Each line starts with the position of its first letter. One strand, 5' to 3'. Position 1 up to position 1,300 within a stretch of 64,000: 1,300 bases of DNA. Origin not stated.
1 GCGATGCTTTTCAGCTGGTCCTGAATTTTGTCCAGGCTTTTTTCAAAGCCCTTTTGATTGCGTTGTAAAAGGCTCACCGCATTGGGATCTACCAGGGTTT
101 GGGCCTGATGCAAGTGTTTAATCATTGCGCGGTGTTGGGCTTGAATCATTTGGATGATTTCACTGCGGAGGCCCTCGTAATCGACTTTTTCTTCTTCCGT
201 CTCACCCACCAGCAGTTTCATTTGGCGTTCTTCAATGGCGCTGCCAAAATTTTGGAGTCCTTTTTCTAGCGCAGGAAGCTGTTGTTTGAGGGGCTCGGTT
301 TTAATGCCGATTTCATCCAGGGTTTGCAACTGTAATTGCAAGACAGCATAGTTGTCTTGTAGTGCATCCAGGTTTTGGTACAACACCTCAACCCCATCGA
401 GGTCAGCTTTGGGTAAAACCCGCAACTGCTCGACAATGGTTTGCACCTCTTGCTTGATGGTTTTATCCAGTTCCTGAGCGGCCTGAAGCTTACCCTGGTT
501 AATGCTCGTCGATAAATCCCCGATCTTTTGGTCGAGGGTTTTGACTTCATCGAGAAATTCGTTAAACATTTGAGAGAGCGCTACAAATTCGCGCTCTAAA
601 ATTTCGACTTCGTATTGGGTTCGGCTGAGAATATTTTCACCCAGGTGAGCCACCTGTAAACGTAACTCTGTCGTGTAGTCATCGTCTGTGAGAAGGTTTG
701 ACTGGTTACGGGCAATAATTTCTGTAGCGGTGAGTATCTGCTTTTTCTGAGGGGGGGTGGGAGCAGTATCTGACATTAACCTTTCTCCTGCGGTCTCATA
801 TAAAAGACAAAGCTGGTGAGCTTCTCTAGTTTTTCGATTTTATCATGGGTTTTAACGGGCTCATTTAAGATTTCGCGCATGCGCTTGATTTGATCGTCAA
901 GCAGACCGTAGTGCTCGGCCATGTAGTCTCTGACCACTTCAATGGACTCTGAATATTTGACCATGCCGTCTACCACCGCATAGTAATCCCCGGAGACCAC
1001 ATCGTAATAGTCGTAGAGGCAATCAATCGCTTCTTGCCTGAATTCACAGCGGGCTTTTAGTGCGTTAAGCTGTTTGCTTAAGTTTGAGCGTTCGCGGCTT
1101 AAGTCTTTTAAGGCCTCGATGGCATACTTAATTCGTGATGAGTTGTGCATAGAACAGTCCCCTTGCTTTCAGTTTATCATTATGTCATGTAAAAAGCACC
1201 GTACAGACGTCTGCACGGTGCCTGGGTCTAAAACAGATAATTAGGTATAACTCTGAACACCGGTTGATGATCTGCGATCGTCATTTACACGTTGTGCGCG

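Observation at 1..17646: Candidate novel system: regulator-linked operon of giant cysteine-free proteins with small acidic and coiled-coil partners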

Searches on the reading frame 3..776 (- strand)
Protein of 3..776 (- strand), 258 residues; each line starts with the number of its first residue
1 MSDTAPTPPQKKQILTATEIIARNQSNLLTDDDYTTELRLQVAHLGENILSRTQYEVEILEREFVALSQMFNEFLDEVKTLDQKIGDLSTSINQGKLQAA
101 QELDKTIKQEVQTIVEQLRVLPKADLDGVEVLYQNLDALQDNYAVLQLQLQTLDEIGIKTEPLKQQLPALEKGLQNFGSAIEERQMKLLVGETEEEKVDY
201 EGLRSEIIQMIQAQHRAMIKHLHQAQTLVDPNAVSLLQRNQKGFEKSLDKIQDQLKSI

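Call 6: search_protein_families(library=pfam, proteins=[window:3-776:-], max_evalue=0.1)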
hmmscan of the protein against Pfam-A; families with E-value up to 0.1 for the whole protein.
window:3-776:- (258 aa): 4 families
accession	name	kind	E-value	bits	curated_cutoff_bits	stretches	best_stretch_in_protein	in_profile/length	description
PF21811.2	RdfA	-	0.0033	17.7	27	1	22-133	61-168/195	Rod-determining factor A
PF07361.16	Cytochrom_B562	-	0.012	16.7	30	0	201-257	23-70/102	Cytochrome b562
PF00435.27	Spectrin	-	0.033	15.1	29.9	0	99-188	9-103/105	Spectrin repeat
PF10046.14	BLOC1_2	-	0.07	13.9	33.4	0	54-121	12-77/96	Biogenesis of lysosome-related organelles complex-1 subunit 2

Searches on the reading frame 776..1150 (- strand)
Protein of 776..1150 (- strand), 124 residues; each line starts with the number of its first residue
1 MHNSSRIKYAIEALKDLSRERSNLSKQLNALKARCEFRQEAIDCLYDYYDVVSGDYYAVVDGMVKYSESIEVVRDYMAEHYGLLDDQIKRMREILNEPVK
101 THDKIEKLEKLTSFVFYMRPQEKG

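Call 6: search_protein_families(library=pfam, proteins=[window:776-1150:-], max_evalue=0.1)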
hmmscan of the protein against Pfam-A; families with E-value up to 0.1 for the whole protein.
window:776-1150:- (124 aa): 2 families
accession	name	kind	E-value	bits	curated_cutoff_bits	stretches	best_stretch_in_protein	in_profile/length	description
PF11838.14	ERAP1_C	-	0.0071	16.2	38.2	1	11-114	185-296/318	ERAP1-like C-terminal domain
PF13334.11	DUF4094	-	0.068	14.1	24.5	0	83-111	49-76/90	Domain of unknown function (DUF4094)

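Call 46: search_solved_structures(query=A4, max_evalue=1)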
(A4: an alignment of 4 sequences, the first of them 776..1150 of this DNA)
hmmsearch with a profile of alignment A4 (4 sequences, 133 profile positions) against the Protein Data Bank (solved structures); distinct sequences matched with E-value up to 1: 3.
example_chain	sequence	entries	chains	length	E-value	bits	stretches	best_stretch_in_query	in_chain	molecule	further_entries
8eew_A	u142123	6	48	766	0.043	17.1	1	55-82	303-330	Dynamin-like 120 kDa protein, form S1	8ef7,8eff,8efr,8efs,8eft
6jtg_A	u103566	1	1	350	0.049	16.9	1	55-82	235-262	Dynamin-like 120 kDa protein, mitochondrial,OPA1 protein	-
8ct1_A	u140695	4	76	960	0.076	16.3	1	55-82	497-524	Dynamin-like 120 kDa protein, mitochondrial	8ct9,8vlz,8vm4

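Call 57: search_protein_families(library=ncbifam, proteins=[window:776-1150:-], max_evalue=0.1)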
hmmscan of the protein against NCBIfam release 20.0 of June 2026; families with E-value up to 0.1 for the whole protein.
window:776-1150:- (124 aa): 5 families
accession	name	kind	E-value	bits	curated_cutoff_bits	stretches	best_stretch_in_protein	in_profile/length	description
NF033542.1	transpos_IS110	equivalog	0.001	18.3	140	1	10-110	119-224/343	IS110 family RNA-guided transposase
NF045487.1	ASRP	equivalog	0.0046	15.6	300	1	6-111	356-461/593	archaea-specific SMC-related protein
NF041034.1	Rad50_Sulf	equivalog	0.016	13.1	1000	1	6-112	612-710/872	DNA double-strand break repair ATPase Rad50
TIGR02047.1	CadR-PbrR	equivalog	0.064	13.3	151.45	0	10-44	87-121/127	Cd(II)/Pb(II)-responsive transcriptional regulator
NF047958.1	broad_LIC11966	domain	0.079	13.3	40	0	26-97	54-122/134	LIC11966 family surface protein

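Call 58: search_protein_families(library=phrogs, proteins=[window:776-1150:-], max_evalue=0.1)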
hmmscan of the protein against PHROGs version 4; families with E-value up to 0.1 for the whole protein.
window:776-1150:- (124 aa): 1 family
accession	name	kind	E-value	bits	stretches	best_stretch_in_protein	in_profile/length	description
phrog_2199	-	integration and excision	0.001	19.2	1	11-111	128-230/356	transposase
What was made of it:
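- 776..1150 (-): p124 is a small, strongly conserved protein that is predicted by sequence inspection to be mostly helical. It carries an invariant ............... motif and a C-terminal FVFYM(R/K)P motif. It is probably cytoplasmic and is a candidate chaperone or adaptor. There are no significant family or PDB hits (calls 6, 46, 57, 58).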
